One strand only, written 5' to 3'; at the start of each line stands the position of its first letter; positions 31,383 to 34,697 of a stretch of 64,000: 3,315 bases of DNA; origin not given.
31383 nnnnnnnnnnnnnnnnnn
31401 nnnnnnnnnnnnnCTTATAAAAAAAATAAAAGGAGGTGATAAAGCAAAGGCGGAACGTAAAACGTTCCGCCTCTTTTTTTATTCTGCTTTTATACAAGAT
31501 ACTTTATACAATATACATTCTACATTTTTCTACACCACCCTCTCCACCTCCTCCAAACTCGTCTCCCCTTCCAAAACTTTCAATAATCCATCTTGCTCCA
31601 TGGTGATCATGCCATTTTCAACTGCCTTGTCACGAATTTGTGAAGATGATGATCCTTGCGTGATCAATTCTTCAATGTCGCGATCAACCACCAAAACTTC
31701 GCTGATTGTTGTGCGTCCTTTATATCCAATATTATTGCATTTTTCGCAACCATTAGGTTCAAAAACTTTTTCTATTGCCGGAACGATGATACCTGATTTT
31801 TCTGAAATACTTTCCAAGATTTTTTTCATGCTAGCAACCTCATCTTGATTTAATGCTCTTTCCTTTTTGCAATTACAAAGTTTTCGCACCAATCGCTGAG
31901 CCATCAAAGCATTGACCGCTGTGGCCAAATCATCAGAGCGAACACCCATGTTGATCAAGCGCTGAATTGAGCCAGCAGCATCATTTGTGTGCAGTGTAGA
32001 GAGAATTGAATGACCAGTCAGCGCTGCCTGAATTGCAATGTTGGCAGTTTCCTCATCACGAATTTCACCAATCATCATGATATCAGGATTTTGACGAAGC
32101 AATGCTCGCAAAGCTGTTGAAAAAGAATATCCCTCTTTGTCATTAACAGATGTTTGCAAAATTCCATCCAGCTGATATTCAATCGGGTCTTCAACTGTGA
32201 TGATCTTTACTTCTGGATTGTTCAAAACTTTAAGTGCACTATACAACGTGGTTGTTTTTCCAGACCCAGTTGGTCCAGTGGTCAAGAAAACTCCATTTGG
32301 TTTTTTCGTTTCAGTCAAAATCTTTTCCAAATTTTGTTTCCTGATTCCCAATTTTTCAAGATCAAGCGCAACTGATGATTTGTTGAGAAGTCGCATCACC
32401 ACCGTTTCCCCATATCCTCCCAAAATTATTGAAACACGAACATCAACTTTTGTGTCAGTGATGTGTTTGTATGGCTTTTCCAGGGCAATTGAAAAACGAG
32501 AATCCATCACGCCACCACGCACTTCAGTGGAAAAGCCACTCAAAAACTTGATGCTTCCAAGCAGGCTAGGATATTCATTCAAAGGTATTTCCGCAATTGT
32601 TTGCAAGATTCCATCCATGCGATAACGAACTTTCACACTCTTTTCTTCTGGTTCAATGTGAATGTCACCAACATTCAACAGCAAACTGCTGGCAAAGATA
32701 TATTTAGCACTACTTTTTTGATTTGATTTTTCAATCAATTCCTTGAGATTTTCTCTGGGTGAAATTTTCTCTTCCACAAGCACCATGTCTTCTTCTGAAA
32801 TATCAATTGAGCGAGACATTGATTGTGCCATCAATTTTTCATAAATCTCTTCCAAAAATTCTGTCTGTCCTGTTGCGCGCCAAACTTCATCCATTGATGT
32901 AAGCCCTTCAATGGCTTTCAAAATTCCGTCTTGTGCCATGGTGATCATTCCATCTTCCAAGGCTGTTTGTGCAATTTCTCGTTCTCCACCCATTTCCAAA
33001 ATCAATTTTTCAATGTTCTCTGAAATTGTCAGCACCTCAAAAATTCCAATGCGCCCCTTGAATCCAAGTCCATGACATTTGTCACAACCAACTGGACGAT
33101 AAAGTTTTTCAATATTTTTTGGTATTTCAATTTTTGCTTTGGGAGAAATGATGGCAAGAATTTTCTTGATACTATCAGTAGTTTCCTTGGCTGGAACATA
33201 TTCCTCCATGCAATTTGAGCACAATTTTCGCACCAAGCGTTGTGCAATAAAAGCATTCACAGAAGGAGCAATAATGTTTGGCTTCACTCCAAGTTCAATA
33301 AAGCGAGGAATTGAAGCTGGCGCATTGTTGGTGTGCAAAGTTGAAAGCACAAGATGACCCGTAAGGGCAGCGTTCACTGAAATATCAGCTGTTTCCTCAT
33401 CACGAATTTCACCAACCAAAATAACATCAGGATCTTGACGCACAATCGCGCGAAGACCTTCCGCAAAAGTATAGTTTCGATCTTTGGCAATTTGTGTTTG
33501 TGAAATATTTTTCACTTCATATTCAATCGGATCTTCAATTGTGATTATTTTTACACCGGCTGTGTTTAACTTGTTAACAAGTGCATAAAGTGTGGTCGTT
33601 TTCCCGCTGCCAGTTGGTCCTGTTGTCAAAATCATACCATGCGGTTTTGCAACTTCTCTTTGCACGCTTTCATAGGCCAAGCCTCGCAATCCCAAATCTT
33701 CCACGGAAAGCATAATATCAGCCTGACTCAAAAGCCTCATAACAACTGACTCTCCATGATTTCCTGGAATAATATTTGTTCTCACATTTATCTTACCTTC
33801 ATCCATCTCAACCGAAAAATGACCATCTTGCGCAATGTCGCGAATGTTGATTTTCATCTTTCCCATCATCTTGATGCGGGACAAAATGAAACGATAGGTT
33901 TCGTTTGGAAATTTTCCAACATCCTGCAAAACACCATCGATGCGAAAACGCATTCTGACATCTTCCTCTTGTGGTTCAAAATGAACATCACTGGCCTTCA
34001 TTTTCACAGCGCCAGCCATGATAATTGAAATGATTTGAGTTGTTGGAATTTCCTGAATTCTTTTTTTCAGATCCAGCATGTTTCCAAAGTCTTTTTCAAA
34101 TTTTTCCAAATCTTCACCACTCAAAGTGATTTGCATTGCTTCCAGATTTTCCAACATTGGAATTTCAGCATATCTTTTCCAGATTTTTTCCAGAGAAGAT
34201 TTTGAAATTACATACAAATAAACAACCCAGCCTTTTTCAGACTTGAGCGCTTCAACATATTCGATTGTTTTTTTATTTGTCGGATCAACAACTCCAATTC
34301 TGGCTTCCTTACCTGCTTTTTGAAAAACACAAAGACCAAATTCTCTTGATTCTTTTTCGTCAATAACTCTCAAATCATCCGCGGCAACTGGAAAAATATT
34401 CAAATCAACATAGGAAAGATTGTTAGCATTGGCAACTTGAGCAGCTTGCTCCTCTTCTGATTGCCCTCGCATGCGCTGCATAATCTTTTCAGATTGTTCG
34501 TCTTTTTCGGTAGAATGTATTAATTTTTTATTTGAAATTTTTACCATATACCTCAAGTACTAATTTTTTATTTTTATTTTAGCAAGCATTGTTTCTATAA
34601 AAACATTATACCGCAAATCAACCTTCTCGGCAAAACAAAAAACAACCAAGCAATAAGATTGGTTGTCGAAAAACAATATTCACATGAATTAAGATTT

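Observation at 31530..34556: PilB/GspE ATPase encoded as a tandem double fusion with both modules apparently catalytically intact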

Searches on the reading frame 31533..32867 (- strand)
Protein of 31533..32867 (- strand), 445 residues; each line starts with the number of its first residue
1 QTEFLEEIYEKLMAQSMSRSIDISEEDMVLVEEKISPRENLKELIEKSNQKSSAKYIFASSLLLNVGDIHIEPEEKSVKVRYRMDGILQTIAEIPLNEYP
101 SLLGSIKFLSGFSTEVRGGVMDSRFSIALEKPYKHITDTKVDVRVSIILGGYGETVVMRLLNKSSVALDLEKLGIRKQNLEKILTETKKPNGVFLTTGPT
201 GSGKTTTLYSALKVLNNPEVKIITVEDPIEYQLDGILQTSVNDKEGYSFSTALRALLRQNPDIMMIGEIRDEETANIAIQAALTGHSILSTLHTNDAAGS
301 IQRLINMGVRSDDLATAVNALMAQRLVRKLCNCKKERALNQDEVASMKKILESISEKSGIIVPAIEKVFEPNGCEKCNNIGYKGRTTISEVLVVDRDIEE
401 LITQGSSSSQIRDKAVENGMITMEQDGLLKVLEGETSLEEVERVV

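Call 78: search_protein_families(library=ncbifam, proteins=[window:31533-32867:-], max_evalue=1e-20)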
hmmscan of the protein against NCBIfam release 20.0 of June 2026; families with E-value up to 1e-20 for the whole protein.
window:31533-32867:- (445 aa): 8 families
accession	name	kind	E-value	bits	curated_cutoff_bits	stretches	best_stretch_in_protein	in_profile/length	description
TIGR02533.1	type_II_gspE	equivalog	1.6e-125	419.5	630.25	1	5-444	62-485/486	type II secretion system ATPase GspE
TIGR02538.1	type_IV_pilB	equivalog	1.7e-123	413.2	675.65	1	5-444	128-561/564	type IV-A pilus assembly ATPase PilB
NF053534.1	T4PilAsmATPsTfpB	equivalog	5.8e-104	348.6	850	1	65-445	216-582/584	type IV pilus assembly ATPase TfpB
NF007755.0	PRK10436.1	equivalog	4.9e-103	345.3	617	1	31-445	63-459/465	type II secretion system protein GspE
NF041000.1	ATPase_ComGA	equivalog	1.9e-68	230.4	300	1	57-328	3-266/267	competence type IV pilus ATPase ComGA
TIGR01420.1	pilT_fam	subfamily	2e-48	165.4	319.1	1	138-354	75-293/343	PilT/PilU family type 4a pilus ATPase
TIGR02525.1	plasmid_TraJ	equivalog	9.1e-28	97.3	368.3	1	156-331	120-298/372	plasmid transfer ATPase TraJ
TIGR02524.1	dot_icm_DotB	equivalog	8.5e-22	77.8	463.3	1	183-327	126-279/358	Dot/Icm type IV secretion system ATPase DotB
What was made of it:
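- Per-module scores miss the PilB, GspE and ComGA equivalog cut-offs (call 78).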

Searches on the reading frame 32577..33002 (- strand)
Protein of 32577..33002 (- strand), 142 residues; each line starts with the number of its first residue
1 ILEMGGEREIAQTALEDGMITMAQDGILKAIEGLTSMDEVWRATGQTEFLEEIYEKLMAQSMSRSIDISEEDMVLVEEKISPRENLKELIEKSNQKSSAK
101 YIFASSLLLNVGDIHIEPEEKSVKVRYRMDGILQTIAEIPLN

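Call 48: find_related_loci(query=A3, collection=genome_contigs, flank=10000)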
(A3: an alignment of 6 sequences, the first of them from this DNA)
Query A3 (142 aa) in genome_contigs; peptide patterns used: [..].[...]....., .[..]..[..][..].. (x = any residue, [..] = any of these).
490 stretches matched a pattern; 323 encode a relative of the query (tblastn E <= 1e-3); the best 80 are kept; 80 distinct loci.
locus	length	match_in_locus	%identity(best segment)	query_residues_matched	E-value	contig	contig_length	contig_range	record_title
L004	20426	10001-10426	89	1-142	7e-83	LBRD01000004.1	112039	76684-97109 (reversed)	MAG: Parcubacteria group bacterium GW2011_GWC1_36_108 UR95_C0004, whole genome shotgun sequence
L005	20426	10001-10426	90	1-142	4e-83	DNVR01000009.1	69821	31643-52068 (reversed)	MAG TPA_asm: Candidatus Moraniibacteriota bacterium isolate UBA12142 contig_1335, whole genome shotgun sequence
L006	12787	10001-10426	89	1-142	2e-82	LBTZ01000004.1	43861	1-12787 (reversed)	MAG: Parcubacteria group bacterium GW2011_GWD2_38_11 US70_C0004, whole genome shotgun sequence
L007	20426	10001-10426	86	1-142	3e-79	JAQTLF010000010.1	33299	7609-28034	MAG: Candidatus Moraniibacteriota bacterium isolate STA_10 NODE_2534_length_33299_cov_7.255547_Sandtown_A, whole genome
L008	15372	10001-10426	86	1-142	3e-79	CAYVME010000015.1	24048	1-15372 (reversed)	MAG TPA_asm: uncultured Bdellovibrionales bacterium isolate SRP011637_co1_104 genome assembly, contig: NODE_544_length_2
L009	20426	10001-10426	85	1-142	8e-79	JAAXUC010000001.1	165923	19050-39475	MAG: Candidatus Moraniibacteriota bacterium isolate W4_Combined_metabat1_134 W4_Combined_metabat1_134_NODE_19, whole gen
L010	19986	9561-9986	85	1-142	3e-77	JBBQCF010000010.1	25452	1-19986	MAG: Candidatus Moraniibacteriota bacterium isolate Co_metawrap_1272 Cmw_1272_k141_18960228_length_25452_cov_13.0000, wh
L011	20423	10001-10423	83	1-141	3e-76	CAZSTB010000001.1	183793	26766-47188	MAG TPA_asm: uncultured Bdellovibrionales bacterium isolate SRP011637_co1_57 genome assembly, contig: NODE_5_length_1837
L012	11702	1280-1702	82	1-141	6e-75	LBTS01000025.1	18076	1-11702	MAG: Candidatus Moranbacteria bacterium GW2011_GWC2_37_8 US63_C0025, whole genome shotgun sequence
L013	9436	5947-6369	82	1-141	2e-74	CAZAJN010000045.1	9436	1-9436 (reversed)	MAG TPA_asm: uncultured Bdellovibrionales bacterium isolate binchicken_co169_45 genome assembly, contig: k99_336043, who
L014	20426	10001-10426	80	1-142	9e-73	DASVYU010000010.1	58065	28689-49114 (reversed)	MAG TPA_asm: Patescibacteria group bacterium isolate SMAG_U2610 k141_990122, whole genome shotgun sequence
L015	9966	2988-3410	78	1-141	2e-70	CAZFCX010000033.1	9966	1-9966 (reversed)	MAG TPA_asm: uncultured Bdellovibrionales bacterium isolate SRP239243_co1_144 genome assembly, contig: NODE_12081_length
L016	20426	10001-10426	76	1-142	4e-70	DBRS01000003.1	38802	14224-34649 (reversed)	MAG TPA_asm: Candidatus Moranbacteria bacterium UBA1362 UBA1362_contig_806, whole genome shotgun sequence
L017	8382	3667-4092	78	1-142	5e-70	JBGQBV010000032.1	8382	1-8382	MAG: Candidatus Paceibacteria bacterium isolate OBJ2_061818_110_56 k141_60966_length_8382_cov_8.0000, whole genome shotg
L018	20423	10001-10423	77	1-141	7e-69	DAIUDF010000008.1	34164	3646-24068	MAG TPA_asm: Candidatus Moraniibacteriota bacterium isolate CTOTU18587 NODE_1067_length_34164_cov_10.669999, whole genom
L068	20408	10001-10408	52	7-142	3e-42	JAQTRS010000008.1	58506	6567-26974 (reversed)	MAG: Candidatus Moraniibacteriota bacterium isolate STB_169 NODE_1079_length_58506_cov_5.502629_Sandtown_B, whole genome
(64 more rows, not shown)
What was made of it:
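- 323 confirmed GTDB matches; the best 80 all span the junction (call 48).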

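Call 75: search_protein_families(library=pfam, proteins=[L068:18737-20377:-, L068:17188-18276:-, L068:15933-17141:-, L068:15444-15839:-, L068:15017-15418:-, L068:14494-14871:-, L068:7124-8377:+, L068:6515-7540:-, L068:4628-6355:-], max_evalue=0.001)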
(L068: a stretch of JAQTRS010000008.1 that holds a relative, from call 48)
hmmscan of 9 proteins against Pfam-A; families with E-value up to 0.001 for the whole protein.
L068:18737-20377:- (546 aa): 3 families
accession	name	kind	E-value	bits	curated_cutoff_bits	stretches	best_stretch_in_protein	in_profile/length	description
PF00437.27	T2SSE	-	2.1e-128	428.6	24.9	1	139-535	4-370/370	Type II/IV secretion system protein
PF05157.20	MshEN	-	1.1e-11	45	23.1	1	13-103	1-89/90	MshEN domain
PF13555.12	AAA_29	-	0.0006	20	27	0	277-303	22-48/61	P-loop containing region of AAA domain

L068:17188-18276:- (362 aa): 2 families
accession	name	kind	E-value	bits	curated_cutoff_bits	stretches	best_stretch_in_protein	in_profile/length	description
PF00437.27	T2SSE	-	5.3e-39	134.4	24.9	1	69-280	75-281/370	Type II/IV secretion system protein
PF13401.12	AAA_22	-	0.00035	21.3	27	1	129-169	3-42/130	AAA domain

L068:15933-17141:- (402 aa): 1 family
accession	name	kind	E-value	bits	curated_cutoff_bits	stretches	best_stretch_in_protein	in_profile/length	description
PF00482.28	T2SSF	-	2.2e-60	202.6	25.2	2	70-192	2-125/125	Type II secretion system (T2SS), protein F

L068:15444-15839:- (131 aa): 1 family
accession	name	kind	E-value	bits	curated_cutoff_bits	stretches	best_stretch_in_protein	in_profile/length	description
PF07963.17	N_methyl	-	2.6e-10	39.9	21.2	1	3-28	2-27/27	Prokaryotic N-terminal methylation motif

L068:15017-15418:- (133 aa): 1 family
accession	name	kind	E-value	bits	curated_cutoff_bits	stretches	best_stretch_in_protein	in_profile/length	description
PF07963.17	N_methyl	-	2e-10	40.2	21.2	1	3-28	2-27/27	Prokaryotic N-terminal methylation motif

L068:14494-14871:- (125 aa): 1 family
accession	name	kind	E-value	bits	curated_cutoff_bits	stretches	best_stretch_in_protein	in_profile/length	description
PF07963.17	N_methyl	-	1.4e-10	40.7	21.2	1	3-28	2-27/27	Prokaryotic N-terminal methylation motif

L068:7124-8377:+ (417 aa): 1 family
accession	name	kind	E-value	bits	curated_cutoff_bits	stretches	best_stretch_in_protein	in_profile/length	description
PF00232.24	Glyco_hydro_1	-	5.6e-82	276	22.6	2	5-272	3-253/453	Glycosyl hydrolase family 1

L068:6515-7540:- (341 aa): 0 families

L068:4628-6355:- (575 aa): 0 families
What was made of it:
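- On Type IV-A pilus assembly ATPase PilB (NCBIfam TIGR02538 equivalog): In L068 a separate pilB-pilT-pilC-pilin cluster is present (call 75).
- On PilT/PilU retraction ATPases (TIGR01420): A separate 362-aa PilT-like gene exists in L068 (call 75).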

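Call 78: search_protein_families(library=ncbifam, proteins=[L068:18737-20377:-], max_evalue=1e-20)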
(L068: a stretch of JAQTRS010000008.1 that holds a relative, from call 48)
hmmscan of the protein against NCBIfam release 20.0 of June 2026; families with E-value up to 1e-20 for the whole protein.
L068:18737-20377:- (546 aa): 8 families
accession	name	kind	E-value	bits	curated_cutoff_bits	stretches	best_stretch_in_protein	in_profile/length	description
TIGR02533.1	type_II_gspE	equivalog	2.5e-160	534.3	630.25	1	35-537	6-486/486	type II secretion system ATPase GspE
TIGR02538.1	type_IV_pilB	equivalog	8.1e-158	526.5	675.65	1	21-538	62-563/564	type IV-A pilus assembly ATPase PilB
NF007755.0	PRK10436.1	equivalog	4.1e-133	444.4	617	1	36-537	12-459/465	type II secretion system protein GspE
NF053534.1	T4PilAsmATPsTfpB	equivalog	6.8e-127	424.3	850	1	19-537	83-582/584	type IV pilus assembly ATPase TfpB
NF041000.1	ATPase_ComGA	equivalog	3.8e-76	255.6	300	1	150-414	3-266/267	competence type IV pilus ATPase ComGA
TIGR01420.1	pilT_fam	subfamily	3.4e-55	187.6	319.1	1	149-416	4-271/343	PilT/PilU family type 4a pilus ATPase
TIGR02525.1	plasmid_TraJ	equivalog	7.7e-27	94.2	368.3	1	253-394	129-273/372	plasmid transfer ATPase TraJ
TIGR02524.1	dot_icm_DotB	equivalog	2e-22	79.9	463.3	1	275-392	132-258/358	Dot/Icm type IV secretion system ATPase DotB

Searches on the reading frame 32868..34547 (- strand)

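Call 78: search_protein_families(library=ncbifam, proteins=[window:32868-34547:-], max_evalue=1e-20)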
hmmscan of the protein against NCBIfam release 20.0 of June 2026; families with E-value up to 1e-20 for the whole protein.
window:32868-34547:- (560 aa): 8 families
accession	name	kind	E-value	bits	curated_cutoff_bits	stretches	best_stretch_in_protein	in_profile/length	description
TIGR02533.1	type_II_gspE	equivalog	4.8e-143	477.3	630.25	1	72-559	14-486/486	type II secretion system ATPase GspE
TIGR02538.1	type_IV_pilB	equivalog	5.6e-142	474.2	675.65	1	17-559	29-562/564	type IV-A pilus assembly ATPase PilB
NF007755.0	PRK10436.1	equivalog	9.5e-116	387.2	617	1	147-560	63-460/465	type II secretion system protein GspE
NF053534.1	T4PilAsmATPsTfpB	equivalog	3.8e-114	382.2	850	1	153-558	181-581/584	type IV pilus assembly ATPase TfpB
NF041000.1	ATPase_ComGA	equivalog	1.2e-72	244.2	300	1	176-440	3-266/267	competence type IV pilus ATPase ComGA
TIGR01420.1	pilT_fam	subfamily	1.3e-57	195.6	319.1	1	175-442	4-271/343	PilT/PilU family type 4a pilus ATPase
TIGR02525.1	plasmid_TraJ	equivalog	1.4e-25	90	368.3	1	266-419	118-272/372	plasmid transfer ATPase TraJ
TIGR02524.1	dot_icm_DotB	equivalog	2.4e-21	76.3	463.3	1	293-417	124-257/358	Dot/Icm type IV secretion system ATPase DotB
